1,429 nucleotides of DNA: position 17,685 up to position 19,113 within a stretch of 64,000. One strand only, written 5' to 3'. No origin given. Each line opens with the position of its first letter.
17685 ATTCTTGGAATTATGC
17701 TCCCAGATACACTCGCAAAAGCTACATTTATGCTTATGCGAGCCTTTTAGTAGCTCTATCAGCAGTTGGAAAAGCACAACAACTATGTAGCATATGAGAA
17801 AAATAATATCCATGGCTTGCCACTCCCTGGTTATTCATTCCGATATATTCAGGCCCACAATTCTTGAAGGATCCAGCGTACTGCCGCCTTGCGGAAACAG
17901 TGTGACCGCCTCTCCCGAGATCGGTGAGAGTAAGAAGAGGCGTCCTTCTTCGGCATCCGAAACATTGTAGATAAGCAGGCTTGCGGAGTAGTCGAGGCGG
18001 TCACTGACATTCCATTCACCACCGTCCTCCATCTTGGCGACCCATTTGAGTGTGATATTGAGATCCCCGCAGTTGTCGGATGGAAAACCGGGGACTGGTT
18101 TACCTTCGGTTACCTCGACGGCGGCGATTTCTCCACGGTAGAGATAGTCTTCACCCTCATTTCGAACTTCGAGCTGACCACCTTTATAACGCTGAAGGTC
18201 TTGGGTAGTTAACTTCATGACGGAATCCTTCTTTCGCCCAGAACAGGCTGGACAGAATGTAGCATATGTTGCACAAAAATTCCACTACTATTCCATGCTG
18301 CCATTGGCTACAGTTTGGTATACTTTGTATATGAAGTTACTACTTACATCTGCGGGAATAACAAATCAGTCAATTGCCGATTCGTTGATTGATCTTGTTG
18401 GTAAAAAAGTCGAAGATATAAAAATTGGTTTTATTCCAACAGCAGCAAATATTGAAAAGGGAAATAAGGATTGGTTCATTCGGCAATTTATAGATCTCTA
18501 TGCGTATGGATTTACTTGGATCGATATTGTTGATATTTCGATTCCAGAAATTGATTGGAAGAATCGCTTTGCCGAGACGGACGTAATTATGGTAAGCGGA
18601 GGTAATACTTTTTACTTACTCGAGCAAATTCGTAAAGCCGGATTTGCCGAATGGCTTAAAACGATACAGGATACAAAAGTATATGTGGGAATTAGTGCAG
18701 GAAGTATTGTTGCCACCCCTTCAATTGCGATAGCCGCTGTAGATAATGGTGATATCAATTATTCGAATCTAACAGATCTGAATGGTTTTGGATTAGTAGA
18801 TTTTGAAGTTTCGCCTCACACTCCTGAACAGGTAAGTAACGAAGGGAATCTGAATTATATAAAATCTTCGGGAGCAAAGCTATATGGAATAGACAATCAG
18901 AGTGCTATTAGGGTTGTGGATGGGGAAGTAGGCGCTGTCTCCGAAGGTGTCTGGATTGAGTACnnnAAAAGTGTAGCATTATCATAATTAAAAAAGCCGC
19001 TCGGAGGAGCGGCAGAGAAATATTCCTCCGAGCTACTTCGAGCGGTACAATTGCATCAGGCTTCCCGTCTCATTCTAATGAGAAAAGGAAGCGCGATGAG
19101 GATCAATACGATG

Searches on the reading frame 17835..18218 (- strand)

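Call 7: search_protein_families(library=pfam, proteins=[window:17835-18218:-], max_evalue=1)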
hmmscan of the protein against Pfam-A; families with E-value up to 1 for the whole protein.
window:17835-18218:- (127 aa): 2 families
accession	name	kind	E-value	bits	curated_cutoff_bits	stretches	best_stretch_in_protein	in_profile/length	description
PF04390.17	LptE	-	0.069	14.3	23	1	8-89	28-102/118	Lipopolysaccharide-assembly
PF18808.7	Importin_rep_4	-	0.25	12.2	27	1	54-76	39-61/90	Importin repeat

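Call 8: search_protein_families(library=phrogs, proteins=[window:17835-18218:-], max_evalue=1)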
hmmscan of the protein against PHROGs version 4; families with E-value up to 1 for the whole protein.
window:17835-18218:- (127 aa): 0 families

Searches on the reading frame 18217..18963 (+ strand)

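Call 7: search_protein_families(library=pfam, proteins=[window:18217-18963:+], max_evalue=1)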
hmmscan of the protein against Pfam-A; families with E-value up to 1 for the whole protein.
window:18217-18963:+ (249 aa): 2 families
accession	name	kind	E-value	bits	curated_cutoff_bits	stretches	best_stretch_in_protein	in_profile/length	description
PF03575.23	Peptidase_S51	-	1.2e-30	107.2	23.9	1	41-238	1-203/206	Peptidase family S51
PF01174.25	SNO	-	0.24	11.7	27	0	115-175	28-90/188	SNO glutamine amidotransferase family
